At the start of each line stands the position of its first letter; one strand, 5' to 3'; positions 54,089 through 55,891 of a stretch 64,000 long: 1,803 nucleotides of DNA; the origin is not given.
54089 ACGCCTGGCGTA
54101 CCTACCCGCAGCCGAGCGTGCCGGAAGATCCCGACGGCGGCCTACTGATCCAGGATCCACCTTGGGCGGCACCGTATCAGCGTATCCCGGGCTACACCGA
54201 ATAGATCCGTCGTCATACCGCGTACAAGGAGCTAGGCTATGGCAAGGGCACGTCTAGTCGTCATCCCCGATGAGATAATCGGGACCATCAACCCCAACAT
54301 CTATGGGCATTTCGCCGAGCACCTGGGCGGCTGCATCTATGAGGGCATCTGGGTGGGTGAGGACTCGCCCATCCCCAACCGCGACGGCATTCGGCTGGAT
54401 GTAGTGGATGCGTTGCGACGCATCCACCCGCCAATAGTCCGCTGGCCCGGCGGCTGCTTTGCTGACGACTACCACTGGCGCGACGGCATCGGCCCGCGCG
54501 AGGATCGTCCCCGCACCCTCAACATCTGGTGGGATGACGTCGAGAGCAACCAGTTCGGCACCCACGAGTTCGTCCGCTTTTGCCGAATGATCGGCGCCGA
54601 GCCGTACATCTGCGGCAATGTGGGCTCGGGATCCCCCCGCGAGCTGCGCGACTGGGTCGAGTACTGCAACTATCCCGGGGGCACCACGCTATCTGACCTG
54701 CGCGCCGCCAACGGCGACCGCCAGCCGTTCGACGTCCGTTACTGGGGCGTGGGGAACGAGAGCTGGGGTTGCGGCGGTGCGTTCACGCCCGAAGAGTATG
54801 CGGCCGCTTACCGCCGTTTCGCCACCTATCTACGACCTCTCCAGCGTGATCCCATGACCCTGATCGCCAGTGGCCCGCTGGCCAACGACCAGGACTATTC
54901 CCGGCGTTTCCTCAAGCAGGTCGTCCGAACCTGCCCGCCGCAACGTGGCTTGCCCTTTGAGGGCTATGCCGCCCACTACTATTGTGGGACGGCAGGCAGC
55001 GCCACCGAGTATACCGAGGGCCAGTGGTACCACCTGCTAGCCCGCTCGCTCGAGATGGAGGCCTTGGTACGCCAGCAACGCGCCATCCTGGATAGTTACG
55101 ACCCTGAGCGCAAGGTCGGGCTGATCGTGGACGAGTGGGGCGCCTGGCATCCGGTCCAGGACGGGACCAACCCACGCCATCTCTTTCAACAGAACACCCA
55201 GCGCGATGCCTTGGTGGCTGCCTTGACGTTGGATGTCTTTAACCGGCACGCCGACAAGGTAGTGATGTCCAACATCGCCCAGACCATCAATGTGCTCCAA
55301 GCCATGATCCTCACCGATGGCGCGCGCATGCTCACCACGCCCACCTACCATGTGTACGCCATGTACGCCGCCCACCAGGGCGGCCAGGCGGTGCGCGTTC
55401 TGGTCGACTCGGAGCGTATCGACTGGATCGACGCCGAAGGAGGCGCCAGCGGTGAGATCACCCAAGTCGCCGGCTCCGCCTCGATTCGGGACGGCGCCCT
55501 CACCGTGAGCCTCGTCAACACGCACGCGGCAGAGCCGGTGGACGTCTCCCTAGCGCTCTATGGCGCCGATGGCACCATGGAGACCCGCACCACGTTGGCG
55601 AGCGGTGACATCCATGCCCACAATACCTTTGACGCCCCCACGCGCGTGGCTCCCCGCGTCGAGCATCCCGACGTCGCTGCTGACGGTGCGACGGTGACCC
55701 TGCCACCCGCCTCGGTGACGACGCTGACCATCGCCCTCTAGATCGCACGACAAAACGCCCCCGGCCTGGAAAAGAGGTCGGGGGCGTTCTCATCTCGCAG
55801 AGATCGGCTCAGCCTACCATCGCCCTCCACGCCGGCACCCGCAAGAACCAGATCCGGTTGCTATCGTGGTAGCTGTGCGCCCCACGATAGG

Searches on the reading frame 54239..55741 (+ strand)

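Call 21: search_protein_families(library=pfam, proteins=[window:54239-55741:+], max_evalue=0.001)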
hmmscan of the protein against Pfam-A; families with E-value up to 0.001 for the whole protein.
window:54239-55741:+ (500 aa): 2 families
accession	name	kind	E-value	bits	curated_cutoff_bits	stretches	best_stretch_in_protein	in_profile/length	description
PF06964.18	Alpha-L-AF_C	-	1.5e-45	155.9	27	1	298-492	1-165/165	Alpha-L-arabinofuranosidase C-terminal domain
PF22848.2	ASD1_dom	-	1.2e-11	45.1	22.2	1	59-124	3-73/239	Alpha-L-arabinofuranosidase 1 domain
